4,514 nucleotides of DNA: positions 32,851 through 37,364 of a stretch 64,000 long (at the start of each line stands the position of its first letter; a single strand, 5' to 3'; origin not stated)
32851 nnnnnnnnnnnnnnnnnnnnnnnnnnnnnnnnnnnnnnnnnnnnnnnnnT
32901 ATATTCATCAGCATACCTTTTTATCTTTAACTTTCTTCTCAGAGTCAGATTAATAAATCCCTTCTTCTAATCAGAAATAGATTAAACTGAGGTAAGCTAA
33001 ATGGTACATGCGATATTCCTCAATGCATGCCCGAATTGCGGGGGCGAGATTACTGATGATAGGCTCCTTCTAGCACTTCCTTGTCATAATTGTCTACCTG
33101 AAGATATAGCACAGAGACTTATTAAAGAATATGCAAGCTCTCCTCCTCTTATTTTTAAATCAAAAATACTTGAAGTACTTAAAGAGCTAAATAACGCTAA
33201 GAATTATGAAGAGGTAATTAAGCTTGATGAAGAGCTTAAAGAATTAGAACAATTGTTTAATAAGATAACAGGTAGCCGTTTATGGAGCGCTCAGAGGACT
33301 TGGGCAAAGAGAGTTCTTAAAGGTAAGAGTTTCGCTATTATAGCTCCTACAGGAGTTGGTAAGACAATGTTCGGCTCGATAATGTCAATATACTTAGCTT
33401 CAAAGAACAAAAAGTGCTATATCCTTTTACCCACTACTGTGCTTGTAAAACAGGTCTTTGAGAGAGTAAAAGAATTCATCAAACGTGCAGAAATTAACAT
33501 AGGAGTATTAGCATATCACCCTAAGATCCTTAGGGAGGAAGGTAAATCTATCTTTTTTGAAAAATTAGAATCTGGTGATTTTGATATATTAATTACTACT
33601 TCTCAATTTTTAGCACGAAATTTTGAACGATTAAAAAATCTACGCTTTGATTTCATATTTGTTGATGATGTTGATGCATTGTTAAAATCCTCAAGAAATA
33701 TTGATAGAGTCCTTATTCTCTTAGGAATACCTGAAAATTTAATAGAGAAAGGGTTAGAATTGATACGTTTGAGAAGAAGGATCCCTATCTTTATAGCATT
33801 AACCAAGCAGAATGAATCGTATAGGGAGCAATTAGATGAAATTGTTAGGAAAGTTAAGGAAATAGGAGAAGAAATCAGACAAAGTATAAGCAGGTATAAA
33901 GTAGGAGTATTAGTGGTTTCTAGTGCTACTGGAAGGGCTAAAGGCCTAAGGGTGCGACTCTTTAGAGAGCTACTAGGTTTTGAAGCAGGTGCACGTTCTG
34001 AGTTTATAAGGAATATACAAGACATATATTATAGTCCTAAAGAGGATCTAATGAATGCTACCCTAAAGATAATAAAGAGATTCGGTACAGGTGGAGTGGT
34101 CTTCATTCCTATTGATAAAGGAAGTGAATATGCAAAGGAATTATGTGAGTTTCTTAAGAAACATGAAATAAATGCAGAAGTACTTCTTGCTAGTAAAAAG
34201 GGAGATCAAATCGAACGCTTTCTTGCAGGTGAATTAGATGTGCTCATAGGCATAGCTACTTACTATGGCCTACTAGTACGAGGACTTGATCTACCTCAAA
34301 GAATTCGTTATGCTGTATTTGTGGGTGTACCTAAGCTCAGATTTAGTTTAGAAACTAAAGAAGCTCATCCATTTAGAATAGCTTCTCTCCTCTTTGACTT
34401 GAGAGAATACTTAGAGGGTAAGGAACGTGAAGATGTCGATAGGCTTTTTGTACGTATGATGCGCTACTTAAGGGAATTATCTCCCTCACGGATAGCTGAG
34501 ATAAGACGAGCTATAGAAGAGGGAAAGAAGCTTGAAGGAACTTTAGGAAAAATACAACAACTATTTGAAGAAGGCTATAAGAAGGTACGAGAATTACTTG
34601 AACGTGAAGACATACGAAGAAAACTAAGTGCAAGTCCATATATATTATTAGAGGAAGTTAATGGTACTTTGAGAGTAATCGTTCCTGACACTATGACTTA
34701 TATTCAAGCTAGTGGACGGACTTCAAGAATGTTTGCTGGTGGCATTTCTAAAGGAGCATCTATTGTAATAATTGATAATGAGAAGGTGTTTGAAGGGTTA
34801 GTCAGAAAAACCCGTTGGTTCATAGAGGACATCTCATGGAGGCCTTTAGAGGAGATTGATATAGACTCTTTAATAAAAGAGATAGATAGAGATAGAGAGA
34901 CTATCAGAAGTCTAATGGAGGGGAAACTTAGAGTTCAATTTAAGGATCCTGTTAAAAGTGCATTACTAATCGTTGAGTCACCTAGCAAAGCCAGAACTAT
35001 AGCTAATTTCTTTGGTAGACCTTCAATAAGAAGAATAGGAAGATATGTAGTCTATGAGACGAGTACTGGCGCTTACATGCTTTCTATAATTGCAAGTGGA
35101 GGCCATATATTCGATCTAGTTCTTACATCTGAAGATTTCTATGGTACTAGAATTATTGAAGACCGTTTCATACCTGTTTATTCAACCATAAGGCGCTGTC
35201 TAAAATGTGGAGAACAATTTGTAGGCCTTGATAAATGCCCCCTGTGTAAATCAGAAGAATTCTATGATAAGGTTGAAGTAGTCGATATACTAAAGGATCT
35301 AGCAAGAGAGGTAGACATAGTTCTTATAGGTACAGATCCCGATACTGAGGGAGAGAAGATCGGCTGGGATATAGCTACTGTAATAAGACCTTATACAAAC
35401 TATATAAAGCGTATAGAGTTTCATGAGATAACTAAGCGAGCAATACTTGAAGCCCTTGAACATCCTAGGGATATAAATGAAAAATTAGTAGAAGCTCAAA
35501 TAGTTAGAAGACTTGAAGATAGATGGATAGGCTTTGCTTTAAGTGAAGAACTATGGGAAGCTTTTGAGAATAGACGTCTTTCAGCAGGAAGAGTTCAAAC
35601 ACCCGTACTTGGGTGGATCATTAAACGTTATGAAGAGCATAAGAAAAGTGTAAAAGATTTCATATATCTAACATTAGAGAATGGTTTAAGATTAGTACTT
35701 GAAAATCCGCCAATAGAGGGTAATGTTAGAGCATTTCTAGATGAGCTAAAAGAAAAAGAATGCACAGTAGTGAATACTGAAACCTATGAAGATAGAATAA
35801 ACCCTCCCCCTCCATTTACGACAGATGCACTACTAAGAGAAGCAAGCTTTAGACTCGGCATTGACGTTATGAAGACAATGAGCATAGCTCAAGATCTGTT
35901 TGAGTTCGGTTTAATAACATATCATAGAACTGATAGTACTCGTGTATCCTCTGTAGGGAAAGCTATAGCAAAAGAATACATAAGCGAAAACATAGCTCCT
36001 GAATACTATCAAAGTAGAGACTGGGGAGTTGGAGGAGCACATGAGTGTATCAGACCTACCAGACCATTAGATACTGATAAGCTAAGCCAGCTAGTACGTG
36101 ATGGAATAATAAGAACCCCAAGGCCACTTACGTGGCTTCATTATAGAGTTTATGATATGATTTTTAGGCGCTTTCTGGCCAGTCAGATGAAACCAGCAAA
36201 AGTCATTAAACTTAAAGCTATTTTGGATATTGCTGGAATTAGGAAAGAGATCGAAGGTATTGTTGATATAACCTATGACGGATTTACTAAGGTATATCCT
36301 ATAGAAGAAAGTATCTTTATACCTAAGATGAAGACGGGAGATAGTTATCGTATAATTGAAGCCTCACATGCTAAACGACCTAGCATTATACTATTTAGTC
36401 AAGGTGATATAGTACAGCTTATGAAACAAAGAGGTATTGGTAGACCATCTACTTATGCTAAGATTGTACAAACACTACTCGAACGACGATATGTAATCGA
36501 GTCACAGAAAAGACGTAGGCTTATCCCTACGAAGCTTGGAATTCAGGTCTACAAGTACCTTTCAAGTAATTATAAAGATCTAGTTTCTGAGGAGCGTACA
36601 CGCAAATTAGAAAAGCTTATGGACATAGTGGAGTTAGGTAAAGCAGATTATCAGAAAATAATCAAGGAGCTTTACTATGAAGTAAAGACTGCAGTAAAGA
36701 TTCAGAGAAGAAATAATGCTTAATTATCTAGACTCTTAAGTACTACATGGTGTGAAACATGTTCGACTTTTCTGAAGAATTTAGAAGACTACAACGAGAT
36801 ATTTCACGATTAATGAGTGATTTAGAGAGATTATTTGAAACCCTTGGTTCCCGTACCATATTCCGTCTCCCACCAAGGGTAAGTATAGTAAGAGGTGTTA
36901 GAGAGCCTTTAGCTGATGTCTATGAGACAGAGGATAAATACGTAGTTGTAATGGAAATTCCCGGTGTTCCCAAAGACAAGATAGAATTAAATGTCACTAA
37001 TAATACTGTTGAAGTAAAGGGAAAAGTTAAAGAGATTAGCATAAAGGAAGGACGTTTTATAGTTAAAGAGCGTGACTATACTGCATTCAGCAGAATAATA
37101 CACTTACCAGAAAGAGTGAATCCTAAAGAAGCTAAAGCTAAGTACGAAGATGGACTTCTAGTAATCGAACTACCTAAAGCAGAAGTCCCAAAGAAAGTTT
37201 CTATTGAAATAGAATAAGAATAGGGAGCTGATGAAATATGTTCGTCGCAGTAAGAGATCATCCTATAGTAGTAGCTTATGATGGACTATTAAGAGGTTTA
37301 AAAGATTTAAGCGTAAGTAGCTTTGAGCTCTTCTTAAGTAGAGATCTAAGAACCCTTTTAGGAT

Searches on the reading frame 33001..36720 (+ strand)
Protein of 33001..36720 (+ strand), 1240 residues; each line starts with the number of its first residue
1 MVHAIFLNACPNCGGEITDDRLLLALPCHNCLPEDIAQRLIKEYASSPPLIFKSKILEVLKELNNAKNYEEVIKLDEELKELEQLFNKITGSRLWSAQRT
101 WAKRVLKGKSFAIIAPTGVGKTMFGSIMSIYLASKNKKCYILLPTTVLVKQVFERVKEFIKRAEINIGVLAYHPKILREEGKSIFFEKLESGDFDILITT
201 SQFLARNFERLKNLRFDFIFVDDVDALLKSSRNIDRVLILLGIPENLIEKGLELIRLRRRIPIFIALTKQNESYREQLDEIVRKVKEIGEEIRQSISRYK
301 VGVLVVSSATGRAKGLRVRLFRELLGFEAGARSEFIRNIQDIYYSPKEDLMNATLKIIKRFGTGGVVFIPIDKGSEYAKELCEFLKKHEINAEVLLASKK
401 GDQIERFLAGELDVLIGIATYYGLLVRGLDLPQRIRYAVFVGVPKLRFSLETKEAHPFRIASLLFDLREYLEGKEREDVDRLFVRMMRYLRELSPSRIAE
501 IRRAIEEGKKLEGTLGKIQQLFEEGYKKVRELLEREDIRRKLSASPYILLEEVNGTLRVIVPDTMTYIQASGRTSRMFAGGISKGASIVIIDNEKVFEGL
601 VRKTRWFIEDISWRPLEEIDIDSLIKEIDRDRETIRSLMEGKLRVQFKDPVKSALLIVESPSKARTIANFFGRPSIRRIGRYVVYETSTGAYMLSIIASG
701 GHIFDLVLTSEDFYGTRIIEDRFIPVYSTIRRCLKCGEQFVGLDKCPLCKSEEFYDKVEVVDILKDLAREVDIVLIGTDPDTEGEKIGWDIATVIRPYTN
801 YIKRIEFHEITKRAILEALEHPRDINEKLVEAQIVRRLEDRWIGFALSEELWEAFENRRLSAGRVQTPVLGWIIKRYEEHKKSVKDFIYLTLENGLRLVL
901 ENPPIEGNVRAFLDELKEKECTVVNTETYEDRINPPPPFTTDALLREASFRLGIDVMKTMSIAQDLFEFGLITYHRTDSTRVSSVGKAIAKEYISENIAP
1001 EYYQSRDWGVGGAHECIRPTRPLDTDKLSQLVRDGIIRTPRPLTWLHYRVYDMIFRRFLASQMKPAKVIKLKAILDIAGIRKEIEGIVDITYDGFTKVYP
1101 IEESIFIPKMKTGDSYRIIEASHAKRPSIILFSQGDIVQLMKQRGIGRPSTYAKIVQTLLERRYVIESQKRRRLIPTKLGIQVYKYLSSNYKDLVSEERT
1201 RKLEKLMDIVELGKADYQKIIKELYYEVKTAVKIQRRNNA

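Call 79: search_protein_families(library=pfam, proteins=[window:33001-36720:+], max_evalue=0.00001)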
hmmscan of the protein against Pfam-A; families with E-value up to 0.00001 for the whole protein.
window:33001-36720:+ (1240 aa): 5 families
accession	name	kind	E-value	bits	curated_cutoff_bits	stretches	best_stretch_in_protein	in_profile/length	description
PF01131.25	Topoisom_bac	-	1.1e-89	301.8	35.1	1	825-1221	2-410/411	DNA topoisomerase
PF01751.28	Toprim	-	5.8e-19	68.5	23.1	1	655-810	2-96/96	Toprim domain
PF00270.35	DEAD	-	9.9e-16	58.4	26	1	97-232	3-134/167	DEAD/DEAH box helicase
PF17915.7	zf_Rg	-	1.7e-14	53.4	25.5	1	1-35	1-35/49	Reverse gyrase zinc finger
PF04851.21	ResIII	-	6.5e-10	39.6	22.5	1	98-224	8-134/164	Type III restriction enzyme, res subunit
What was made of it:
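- The organism is a hyperthermophile, shown by reverse gyrase at 33001..36723 (call 79).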

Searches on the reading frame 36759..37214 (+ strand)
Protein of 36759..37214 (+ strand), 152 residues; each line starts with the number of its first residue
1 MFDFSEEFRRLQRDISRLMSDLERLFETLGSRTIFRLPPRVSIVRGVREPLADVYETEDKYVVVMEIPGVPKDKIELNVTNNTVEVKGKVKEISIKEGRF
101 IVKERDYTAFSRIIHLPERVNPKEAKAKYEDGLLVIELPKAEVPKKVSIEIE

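Call 79: search_protein_families(library=pfam, proteins=[window:36759-37214:+], max_evalue=0.00001)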
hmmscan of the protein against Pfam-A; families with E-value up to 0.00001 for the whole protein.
window:36759-37214:+ (152 aa): 2 families
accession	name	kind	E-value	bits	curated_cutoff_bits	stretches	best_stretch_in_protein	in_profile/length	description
PF00011.27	HSP20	-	7.8e-19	68.1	20.8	1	54-151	2-101/102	Hsp20/alpha crystallin family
PF17886.7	ArsA_HSP20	-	8.3e-08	32.1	22.5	1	58-137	1-62/63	HSP20-like domain found in ArsA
